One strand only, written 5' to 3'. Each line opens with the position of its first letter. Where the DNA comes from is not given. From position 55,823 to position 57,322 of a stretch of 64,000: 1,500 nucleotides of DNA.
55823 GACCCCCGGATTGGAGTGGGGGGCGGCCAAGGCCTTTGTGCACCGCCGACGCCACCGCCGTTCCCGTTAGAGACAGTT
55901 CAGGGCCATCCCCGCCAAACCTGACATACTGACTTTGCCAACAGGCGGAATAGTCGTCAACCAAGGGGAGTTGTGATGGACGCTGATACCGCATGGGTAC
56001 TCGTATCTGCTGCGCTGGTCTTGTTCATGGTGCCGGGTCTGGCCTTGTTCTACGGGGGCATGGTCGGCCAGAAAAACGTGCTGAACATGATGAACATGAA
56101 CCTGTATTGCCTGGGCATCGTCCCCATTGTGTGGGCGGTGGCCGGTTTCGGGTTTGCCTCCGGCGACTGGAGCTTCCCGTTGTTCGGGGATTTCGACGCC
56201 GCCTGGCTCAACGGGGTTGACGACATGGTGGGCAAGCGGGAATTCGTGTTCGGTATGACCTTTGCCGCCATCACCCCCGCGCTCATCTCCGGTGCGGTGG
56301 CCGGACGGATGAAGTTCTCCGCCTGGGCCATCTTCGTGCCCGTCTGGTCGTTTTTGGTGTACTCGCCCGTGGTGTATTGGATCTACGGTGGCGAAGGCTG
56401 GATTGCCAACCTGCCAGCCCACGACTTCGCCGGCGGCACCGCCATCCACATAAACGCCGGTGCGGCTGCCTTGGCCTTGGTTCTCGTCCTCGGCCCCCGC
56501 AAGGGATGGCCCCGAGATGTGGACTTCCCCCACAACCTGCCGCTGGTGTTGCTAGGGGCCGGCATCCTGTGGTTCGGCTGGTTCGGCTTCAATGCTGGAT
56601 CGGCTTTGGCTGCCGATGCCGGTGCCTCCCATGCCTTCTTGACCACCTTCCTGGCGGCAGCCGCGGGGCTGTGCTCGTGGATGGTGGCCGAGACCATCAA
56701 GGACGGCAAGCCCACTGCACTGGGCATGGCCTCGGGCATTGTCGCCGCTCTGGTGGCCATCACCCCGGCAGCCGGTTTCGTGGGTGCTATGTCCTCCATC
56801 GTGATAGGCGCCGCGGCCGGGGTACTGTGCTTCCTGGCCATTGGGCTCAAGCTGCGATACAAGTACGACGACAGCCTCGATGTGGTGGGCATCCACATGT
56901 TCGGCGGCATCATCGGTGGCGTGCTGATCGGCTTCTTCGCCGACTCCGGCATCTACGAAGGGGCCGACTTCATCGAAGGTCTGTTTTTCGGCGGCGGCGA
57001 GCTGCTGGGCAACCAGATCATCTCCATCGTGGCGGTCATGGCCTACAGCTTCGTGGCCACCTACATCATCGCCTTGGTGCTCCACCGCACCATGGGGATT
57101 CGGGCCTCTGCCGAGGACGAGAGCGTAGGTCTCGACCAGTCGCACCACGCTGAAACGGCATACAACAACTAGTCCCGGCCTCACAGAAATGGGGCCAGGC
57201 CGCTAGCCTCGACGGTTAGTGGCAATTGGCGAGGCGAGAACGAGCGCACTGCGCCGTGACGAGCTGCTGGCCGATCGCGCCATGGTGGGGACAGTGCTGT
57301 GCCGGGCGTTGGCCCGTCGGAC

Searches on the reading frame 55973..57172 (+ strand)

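Call 41: search_protein_families(library=ncbifam, proteins=[window:55973-57172:+], max_evalue=0.001)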
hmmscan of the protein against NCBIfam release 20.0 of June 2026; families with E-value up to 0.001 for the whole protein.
window:55973-57172:+ (399 aa): 3 families
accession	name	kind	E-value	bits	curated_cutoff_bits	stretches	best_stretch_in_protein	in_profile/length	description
TIGR00836.1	amt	subfamily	1.1e-126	423.1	343.3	1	5-397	1-406/406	ammonium transporter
NF007947.0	PRK10666.1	equivalog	1.4e-88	297.7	657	1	3-399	29-428/428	ammonium transporter AmtB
TIGR03644.1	marine_trans_1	hypoth_equivalog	2e-57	194.8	514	1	5-398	4-402/404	probable ammonium transporter, marine subtype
